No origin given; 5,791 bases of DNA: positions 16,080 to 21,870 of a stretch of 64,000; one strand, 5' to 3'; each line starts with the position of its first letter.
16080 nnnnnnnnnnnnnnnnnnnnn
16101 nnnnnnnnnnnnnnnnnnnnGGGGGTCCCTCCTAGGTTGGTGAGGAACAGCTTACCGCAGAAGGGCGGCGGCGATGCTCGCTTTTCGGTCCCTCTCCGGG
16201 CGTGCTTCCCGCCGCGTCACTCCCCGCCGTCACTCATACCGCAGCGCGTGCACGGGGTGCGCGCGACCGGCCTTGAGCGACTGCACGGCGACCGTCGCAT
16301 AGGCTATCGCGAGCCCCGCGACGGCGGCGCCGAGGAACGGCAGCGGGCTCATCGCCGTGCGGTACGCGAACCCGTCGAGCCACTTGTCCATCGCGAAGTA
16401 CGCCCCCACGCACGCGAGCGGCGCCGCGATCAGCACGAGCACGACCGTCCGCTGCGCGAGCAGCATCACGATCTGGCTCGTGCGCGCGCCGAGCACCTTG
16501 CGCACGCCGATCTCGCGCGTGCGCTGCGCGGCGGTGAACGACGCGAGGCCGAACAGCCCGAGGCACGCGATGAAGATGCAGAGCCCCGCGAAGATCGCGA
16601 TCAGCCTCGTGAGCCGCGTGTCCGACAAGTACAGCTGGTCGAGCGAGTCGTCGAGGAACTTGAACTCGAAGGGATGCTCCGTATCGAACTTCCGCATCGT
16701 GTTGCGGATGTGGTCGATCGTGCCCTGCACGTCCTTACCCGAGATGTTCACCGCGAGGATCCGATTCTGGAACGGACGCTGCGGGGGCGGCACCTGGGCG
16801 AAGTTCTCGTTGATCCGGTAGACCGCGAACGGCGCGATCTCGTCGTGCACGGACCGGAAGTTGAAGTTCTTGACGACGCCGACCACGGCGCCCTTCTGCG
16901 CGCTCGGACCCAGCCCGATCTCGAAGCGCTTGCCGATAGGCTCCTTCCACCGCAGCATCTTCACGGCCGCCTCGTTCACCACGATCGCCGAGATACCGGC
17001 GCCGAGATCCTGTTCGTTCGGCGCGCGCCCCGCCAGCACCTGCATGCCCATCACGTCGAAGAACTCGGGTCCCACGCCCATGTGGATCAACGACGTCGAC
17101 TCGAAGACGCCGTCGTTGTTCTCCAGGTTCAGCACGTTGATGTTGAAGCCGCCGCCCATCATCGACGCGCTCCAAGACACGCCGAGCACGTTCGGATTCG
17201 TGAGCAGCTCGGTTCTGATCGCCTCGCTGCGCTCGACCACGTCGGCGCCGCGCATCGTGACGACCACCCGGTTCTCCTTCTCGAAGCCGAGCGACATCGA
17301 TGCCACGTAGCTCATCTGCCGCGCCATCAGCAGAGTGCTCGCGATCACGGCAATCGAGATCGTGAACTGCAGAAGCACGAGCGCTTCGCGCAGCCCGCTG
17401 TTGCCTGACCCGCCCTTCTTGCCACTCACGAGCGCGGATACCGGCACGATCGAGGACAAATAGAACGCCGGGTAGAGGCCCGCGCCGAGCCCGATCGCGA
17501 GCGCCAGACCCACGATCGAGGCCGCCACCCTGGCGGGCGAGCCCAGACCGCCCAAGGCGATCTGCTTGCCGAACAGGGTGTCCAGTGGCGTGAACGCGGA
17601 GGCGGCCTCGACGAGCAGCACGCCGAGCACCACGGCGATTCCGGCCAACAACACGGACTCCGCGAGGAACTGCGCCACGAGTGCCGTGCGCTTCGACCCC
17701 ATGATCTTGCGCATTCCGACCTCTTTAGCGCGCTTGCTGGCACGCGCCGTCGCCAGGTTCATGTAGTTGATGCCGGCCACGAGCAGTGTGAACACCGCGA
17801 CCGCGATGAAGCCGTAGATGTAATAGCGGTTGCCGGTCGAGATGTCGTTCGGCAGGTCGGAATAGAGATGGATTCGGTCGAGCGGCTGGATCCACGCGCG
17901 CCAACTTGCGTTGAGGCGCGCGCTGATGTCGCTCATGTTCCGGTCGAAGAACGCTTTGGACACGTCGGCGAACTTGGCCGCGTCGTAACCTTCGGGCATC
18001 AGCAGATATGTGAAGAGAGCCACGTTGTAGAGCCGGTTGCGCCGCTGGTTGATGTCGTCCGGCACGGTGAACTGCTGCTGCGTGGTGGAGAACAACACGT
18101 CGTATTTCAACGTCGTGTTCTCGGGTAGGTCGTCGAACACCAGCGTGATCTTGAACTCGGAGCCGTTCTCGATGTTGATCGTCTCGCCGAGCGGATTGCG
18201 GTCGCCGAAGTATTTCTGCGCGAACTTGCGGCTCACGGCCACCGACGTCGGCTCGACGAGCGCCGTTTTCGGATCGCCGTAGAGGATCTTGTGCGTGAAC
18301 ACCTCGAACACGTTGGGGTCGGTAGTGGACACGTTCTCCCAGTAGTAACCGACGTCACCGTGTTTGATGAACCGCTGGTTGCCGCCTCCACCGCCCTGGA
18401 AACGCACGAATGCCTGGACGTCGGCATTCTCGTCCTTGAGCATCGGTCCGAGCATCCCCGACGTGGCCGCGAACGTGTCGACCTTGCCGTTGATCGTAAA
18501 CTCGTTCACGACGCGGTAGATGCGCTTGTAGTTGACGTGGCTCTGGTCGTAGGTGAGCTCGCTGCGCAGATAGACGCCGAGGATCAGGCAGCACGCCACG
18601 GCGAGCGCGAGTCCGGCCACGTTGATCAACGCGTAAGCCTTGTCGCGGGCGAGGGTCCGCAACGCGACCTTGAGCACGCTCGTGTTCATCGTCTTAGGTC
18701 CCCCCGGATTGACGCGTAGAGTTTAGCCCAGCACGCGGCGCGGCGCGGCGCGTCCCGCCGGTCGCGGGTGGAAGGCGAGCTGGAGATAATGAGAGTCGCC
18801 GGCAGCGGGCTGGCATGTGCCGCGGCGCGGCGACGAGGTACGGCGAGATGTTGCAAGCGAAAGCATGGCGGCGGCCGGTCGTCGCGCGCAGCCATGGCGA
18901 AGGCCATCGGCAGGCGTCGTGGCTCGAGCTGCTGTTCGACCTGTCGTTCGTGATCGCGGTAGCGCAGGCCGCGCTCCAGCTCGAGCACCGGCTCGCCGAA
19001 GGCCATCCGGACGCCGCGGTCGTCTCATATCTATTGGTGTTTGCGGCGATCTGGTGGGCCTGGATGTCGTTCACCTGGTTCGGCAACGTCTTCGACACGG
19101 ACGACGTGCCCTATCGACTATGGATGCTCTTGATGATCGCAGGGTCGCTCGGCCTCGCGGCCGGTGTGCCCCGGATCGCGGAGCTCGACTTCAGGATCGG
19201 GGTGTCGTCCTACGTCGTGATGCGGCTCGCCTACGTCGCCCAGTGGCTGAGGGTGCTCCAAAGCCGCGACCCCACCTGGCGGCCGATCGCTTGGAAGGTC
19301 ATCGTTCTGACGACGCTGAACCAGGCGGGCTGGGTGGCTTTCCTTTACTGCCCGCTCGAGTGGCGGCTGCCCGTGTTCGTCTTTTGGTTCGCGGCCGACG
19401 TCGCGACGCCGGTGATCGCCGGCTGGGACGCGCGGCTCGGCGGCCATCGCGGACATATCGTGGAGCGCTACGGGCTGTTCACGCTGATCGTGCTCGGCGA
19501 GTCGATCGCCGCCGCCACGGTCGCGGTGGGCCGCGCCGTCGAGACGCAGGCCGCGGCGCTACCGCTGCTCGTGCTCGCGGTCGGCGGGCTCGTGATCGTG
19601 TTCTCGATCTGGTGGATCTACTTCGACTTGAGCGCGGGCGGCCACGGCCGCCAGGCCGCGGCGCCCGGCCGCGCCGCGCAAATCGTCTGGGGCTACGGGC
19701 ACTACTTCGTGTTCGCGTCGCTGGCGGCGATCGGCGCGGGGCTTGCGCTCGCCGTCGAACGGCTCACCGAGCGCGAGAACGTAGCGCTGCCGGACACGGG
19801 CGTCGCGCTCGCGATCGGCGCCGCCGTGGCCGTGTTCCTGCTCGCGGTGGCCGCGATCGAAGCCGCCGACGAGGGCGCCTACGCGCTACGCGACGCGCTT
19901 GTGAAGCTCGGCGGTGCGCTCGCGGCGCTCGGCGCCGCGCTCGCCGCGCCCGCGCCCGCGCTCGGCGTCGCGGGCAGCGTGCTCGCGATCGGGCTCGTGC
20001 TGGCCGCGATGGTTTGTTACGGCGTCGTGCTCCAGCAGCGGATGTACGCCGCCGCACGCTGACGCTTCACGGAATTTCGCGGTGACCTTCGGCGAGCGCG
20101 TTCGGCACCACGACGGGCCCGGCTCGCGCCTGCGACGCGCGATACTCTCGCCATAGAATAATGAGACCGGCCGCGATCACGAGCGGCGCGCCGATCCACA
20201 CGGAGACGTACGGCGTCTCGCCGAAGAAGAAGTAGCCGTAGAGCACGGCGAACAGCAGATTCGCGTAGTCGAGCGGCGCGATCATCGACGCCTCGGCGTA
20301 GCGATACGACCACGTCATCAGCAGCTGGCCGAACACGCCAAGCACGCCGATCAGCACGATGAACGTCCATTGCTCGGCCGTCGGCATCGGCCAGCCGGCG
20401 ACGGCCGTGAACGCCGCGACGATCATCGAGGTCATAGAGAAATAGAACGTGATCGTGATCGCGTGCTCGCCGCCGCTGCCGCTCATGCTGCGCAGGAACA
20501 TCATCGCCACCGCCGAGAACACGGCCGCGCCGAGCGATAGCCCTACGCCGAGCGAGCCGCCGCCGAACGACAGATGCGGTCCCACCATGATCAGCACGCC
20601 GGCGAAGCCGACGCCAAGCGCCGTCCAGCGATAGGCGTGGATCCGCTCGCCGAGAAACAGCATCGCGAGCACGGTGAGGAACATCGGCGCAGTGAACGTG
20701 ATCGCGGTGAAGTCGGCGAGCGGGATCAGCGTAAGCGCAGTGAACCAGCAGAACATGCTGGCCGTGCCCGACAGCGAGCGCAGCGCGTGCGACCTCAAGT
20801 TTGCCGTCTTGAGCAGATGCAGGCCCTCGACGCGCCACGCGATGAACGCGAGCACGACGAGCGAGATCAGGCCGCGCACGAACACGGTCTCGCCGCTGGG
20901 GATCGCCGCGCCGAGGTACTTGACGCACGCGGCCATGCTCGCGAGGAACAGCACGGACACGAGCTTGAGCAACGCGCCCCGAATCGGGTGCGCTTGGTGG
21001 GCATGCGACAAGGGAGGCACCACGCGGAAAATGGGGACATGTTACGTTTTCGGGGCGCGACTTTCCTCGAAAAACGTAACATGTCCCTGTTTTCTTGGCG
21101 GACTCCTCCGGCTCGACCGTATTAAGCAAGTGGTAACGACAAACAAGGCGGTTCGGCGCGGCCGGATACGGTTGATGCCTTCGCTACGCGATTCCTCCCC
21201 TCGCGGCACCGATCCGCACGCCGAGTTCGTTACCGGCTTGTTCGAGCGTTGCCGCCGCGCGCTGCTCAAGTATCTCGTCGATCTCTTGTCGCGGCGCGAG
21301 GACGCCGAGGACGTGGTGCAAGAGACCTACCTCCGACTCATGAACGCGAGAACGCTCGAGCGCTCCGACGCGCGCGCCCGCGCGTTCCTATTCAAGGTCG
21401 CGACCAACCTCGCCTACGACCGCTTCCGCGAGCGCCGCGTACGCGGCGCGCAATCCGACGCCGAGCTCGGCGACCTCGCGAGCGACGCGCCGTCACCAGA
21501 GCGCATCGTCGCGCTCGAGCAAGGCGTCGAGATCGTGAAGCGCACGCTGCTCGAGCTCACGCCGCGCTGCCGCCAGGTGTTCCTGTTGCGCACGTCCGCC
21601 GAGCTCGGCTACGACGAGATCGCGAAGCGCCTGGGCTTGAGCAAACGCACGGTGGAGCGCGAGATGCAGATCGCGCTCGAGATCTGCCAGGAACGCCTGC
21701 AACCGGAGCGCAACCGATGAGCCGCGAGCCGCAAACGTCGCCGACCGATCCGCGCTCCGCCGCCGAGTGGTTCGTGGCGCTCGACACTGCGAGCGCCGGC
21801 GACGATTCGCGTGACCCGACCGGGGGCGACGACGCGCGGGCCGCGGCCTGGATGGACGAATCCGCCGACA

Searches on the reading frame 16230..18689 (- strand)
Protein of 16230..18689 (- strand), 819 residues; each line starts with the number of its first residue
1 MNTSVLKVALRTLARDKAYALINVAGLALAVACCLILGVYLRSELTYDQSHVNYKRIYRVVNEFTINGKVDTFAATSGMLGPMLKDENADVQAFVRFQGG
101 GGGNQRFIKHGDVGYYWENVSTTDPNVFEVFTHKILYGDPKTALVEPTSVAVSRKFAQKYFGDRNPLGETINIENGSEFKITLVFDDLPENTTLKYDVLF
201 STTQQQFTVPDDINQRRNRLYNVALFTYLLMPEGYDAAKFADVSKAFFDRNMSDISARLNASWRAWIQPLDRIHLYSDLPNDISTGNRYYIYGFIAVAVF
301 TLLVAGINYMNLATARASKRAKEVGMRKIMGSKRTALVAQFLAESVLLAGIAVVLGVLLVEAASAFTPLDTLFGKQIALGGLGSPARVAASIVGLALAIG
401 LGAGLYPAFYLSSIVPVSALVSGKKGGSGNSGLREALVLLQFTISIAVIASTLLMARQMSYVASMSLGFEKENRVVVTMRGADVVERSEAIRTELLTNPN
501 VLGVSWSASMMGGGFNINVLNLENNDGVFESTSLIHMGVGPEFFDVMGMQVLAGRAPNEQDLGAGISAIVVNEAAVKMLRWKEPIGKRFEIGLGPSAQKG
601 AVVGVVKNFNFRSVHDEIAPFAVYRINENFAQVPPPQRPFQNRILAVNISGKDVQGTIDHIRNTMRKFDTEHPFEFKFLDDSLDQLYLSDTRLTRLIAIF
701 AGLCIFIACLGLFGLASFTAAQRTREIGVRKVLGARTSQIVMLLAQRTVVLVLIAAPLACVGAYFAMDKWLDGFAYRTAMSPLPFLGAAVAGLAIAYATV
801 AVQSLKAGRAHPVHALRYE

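Call 15: search_protein_families(library=pfam, proteins=[window:16230-18689:-], max_evalue=0.0001)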
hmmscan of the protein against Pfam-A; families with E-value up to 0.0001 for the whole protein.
window:16230-18689:- (819 aa): 2 families
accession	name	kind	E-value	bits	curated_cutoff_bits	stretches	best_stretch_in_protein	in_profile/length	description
PF12704.14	MacB_PCD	-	1.3e-25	91.3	27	2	21-238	2-198/207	MacB-like periplasmic core domain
PF02687.27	FtsX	-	3.1e-23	82.6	25.5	2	699-811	2-119/120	FtsX-like permease C-terminal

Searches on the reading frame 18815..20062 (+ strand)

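Call 15: search_protein_families(library=pfam, proteins=[window:18815-20062:+], max_evalue=0.0001)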
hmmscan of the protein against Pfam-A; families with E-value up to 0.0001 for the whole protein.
window:18815-20062:+ (415 aa): 1 family
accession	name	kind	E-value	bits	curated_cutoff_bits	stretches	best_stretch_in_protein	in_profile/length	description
PF06772.16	LtrA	-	4e-79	266.9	31.9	1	34-397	2-355/356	Bacterial low temperature requirement A protein (LtrA)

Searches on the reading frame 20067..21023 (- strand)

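Call 43: search_protein_families(library=pfam, proteins=[window:20067-21023:-], max_evalue=0.00001)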
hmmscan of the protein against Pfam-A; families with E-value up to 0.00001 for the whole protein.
window:20067-21023:- (318 aa): 1 family
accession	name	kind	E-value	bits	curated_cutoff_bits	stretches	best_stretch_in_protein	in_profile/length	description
PF00892.27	EamA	-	2.3e-31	109.3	28.2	2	15-147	2-134/135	EamA-like transporter family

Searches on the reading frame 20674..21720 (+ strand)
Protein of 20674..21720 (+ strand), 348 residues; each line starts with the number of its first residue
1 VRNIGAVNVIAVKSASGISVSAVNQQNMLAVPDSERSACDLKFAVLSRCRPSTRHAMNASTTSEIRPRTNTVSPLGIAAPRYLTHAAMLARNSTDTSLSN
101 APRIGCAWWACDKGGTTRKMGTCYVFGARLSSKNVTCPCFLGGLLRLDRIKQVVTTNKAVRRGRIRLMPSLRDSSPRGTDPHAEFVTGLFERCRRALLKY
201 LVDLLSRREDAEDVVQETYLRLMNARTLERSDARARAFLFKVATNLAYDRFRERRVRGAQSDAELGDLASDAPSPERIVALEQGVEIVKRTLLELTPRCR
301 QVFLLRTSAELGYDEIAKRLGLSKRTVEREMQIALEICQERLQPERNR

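Call 43: search_protein_families(library=pfam, proteins=[window:20674-21720:+], max_evalue=0.00001)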
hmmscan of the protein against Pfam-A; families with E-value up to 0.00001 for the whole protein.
window:20674-21720:+ (348 aa): 4 families
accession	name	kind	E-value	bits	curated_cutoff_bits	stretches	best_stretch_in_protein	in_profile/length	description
PF04542.20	Sigma70_r2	-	3.5e-13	49.6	24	1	189-255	1-69/71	Sigma-70 region 2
PF08281.18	Sigma70_r4_2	-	2.4e-10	40.4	25.7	1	288-335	4-51/54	Sigma-70, region 4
PF07638.17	Sigma70_ECF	-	6.4e-10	39.7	21.1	1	189-342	26-183/185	ECF sigma factor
PF04545.22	Sigma70_r4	-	3.2e-06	27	24.1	1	292-335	2-45/50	Sigma-70, region 4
